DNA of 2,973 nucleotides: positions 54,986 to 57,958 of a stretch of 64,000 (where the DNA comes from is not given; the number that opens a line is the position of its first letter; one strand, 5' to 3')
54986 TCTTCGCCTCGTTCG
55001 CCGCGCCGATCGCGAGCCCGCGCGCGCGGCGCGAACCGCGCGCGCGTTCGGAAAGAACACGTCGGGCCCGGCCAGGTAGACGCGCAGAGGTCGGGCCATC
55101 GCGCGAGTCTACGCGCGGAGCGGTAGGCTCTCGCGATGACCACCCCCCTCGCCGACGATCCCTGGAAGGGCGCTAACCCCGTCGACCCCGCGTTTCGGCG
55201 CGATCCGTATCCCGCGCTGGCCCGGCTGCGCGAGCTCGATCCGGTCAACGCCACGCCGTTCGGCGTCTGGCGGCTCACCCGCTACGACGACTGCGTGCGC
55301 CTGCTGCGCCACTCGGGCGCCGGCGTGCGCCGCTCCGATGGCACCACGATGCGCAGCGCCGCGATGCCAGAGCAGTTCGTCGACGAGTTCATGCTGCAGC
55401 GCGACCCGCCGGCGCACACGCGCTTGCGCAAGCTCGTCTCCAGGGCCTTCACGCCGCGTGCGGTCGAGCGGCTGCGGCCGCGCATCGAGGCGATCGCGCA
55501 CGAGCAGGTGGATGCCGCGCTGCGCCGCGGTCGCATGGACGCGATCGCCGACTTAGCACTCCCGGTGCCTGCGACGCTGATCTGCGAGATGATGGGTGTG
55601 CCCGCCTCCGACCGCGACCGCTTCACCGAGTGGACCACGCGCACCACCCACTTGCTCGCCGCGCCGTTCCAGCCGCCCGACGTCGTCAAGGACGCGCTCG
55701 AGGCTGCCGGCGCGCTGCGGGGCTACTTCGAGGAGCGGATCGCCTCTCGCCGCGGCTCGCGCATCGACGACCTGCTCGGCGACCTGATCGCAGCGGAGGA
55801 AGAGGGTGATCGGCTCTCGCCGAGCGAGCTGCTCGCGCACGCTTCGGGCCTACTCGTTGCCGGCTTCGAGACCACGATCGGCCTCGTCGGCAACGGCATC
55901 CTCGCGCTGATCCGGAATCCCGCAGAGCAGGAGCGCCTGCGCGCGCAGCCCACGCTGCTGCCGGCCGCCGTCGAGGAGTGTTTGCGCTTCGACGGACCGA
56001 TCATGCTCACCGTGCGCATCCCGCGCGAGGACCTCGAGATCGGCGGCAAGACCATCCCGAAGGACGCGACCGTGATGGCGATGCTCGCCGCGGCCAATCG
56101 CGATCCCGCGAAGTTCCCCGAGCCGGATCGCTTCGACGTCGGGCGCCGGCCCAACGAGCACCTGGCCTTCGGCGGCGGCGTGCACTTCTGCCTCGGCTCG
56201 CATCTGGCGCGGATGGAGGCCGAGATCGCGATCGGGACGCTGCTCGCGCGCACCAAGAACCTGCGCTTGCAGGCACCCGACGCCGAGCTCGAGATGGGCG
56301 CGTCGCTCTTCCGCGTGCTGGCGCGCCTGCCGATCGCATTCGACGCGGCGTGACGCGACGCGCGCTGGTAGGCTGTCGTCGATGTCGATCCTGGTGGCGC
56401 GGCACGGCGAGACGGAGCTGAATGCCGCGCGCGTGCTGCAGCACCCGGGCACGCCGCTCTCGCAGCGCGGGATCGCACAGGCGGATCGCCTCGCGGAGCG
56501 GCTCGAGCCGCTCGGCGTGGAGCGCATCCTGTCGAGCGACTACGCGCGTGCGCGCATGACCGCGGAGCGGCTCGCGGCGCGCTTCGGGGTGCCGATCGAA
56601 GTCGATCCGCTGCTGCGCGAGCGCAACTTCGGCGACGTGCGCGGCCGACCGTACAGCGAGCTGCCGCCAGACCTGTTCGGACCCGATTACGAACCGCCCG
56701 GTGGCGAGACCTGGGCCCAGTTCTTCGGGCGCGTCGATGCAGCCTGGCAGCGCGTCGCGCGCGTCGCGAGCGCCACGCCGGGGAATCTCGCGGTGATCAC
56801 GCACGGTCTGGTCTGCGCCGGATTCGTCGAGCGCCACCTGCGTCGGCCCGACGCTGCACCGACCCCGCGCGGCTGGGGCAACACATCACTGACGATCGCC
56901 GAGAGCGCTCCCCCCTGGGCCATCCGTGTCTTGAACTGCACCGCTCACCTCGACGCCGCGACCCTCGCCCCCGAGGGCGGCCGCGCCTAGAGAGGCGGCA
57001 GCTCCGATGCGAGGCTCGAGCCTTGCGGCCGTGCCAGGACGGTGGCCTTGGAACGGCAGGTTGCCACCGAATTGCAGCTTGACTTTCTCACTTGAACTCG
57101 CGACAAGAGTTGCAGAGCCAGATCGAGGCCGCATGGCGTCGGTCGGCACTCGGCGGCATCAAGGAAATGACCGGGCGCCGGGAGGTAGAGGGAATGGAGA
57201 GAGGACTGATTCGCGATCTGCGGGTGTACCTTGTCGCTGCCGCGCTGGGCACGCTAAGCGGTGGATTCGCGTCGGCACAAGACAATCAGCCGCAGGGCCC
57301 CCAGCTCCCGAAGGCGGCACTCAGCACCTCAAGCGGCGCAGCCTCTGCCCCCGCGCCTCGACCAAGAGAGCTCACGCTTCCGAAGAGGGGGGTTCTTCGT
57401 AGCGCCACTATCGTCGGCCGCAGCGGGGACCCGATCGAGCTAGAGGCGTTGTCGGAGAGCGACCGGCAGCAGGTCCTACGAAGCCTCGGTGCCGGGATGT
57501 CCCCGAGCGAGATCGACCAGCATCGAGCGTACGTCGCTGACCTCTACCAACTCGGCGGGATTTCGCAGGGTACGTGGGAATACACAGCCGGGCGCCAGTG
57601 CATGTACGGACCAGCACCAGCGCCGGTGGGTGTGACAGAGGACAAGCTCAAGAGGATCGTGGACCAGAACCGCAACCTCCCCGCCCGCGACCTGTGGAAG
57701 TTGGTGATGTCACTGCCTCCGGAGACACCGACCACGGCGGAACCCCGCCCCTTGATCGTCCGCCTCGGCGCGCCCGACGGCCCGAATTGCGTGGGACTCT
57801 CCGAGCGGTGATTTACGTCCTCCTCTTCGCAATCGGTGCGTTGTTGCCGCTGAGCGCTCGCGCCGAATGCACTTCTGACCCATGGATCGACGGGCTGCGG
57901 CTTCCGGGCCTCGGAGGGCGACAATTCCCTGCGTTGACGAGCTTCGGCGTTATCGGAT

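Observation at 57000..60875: Lower-GC ~2.8 kb islet with two secreted-protein genes, bounded on the right by an IS630 element and carrying a xenolog-like copy of a gene 30 kb upstream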

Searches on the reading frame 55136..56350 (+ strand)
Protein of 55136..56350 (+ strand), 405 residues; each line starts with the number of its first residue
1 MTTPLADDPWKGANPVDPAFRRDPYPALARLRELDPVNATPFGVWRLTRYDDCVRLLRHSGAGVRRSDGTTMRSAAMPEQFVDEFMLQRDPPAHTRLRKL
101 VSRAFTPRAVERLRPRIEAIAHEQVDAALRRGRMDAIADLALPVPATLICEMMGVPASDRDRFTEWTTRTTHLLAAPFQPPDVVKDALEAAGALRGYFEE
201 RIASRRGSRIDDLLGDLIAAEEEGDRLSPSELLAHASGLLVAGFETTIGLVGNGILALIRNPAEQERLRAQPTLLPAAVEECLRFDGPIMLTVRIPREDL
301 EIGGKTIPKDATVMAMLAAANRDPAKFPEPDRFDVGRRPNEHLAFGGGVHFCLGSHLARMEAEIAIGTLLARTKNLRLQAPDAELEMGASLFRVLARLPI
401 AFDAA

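Call 14: find_related_loci(query=window:55136-56350:+, collection=genome_contigs, flank=10000)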
Query window:55136-56350:+ (405 aa) in genome_contigs; peptide patterns used: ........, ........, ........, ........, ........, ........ (x = any residue, [..] = any of these).
598 stretches matched a pattern (row limit reached: there are more); 475 encode a relative of the query (tblastn E <= 1e-3); the best 80 are kept; 80 distinct loci.
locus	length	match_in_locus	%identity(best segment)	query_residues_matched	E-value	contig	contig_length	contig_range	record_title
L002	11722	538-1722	65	7-403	3e-163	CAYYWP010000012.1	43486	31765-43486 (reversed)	MAG TPA_asm: uncultured Candidatus Binatia bacterium isolate SRP237561_co1_359 genome assembly, contig: NODE_1180_length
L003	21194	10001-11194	64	1-400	2e-161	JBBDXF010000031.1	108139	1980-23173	MAG: Myxococcota bacterium isolate LejiaD_71_22 Lejia_D_376_length_108139_cov_13, whole genome shotgun sequence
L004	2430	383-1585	61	1-402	6e-169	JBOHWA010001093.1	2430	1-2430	MAG: Candidatus Binatia bacterium isolate H1-B2_metabat2.bin.22_sub k127_168754, whole genome shotgun sequence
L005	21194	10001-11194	62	1-403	1e-157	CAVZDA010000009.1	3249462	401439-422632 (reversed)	MAG: uncultured delta proteobacterium isolate MFD00822.bin.2.186 genome assembly, contig: contig_47502, whole genome sho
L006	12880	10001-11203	62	1-402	8e-157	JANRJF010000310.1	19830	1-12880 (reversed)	MAG: Deltaproteobacteria bacterium isolate bins.329 k141_227844, whole genome shotgun sequence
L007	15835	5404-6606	62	2-404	1e-156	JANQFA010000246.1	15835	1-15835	MAG: Myxococcota bacterium isolate PL23a_bin.57 k99_5474026, whole genome shotgun sequence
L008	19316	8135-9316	62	7-402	8e-156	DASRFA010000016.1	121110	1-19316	MAG TPA_asm: Candidatus Binatia bacterium isolate SMAG_U10020 k141_2327486, whole genome shotgun sequence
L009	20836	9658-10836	62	8-400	9e-153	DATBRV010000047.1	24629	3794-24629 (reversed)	MAG TPA_asm: Myxococcota bacterium isolate SMAG_U4138 k141_25817, whole genome shotgun sequence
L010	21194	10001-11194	62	8-405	1e-152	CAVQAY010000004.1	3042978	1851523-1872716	MAG: uncultured delta proteobacterium isolate MFD09964.bin.1.374 genome assembly, contig: contig_6667, whole genome shot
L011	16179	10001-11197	62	1-402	5e-152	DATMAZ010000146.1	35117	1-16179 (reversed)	MAG TPA_asm: Candidatus Limnocylindria bacterium isolate SMAG_U13339 k141_493193, whole genome shotgun sequence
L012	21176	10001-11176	63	8-400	7e-152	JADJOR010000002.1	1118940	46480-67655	MAG: Deltaproteobacteria bacterium isolate Fred_18-Q3-R57-64_BAT3C.701 tig00002565-10-11191480, whole genome shotgun seq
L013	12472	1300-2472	62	10-400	2e-151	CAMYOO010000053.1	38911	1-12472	MAG: uncultured delta proteobacterium isolate FCS_M_Myxococcota_03 genome assembly, contig: scaffold_3483, whole genome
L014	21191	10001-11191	63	7-404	1e-150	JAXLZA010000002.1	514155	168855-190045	MAG: Myxococcota bacterium isolate STL-MYXA1 C2.238.fa-2, whole genome shotgun sequence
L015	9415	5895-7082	60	6-404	6e-151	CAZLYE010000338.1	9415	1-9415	MAG TPA_asm: uncultured Candidatus Binatia bacterium isolate binchicken_co279_102 genome assembly, contig: k141_892837,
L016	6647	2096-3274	62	8-400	9e-151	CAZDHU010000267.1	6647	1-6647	MAG TPA_asm: uncultured Myxococcaceae bacterium isolate binchicken_co200_49 genome assembly, contig: k141_423578, whole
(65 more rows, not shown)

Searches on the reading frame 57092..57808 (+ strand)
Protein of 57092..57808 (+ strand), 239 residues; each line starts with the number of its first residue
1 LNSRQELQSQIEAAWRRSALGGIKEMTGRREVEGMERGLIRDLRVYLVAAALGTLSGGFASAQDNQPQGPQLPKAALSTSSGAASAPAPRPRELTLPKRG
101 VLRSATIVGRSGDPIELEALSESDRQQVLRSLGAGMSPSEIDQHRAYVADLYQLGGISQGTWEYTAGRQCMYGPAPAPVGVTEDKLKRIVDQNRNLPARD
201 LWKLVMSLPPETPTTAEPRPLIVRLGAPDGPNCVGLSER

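Call 6: search_protein_families(library=pfam, proteins=[window:57092-57808:+], max_evalue=0.01)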
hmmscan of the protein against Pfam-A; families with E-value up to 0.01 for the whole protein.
window:57092-57808:+ (239 aa): 0 families

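Call 18: search_protein_families(library=ncbifam, proteins=[window:57194-57808:+], max_evalue=0.1)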
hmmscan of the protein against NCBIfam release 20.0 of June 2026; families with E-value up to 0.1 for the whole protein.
window:57194-57808:+ (205 aa): 0 families

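Call 27: find_homologous_proteins(query=window:57194-57808:+, max_evalue=0.01)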
Query window:57194-57808:+ (205 aa): 1 proteins with E <= 0.01 among 4142 candidates.
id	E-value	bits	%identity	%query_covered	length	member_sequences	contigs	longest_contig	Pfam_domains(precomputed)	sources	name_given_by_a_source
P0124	5.7e-129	446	100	100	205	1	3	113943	-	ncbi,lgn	-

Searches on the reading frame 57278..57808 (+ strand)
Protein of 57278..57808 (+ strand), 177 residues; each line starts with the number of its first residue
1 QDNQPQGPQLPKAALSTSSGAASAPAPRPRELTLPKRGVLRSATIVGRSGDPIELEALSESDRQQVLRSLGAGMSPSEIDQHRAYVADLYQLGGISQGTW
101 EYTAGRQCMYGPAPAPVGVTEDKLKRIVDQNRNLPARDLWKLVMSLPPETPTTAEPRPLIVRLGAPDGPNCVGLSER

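Call 42: search_protein_families(library=pfam, proteins=[window:57278-57808:+], max_evalue=10)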
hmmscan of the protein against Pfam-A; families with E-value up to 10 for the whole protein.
seq(177 aa): 0 families
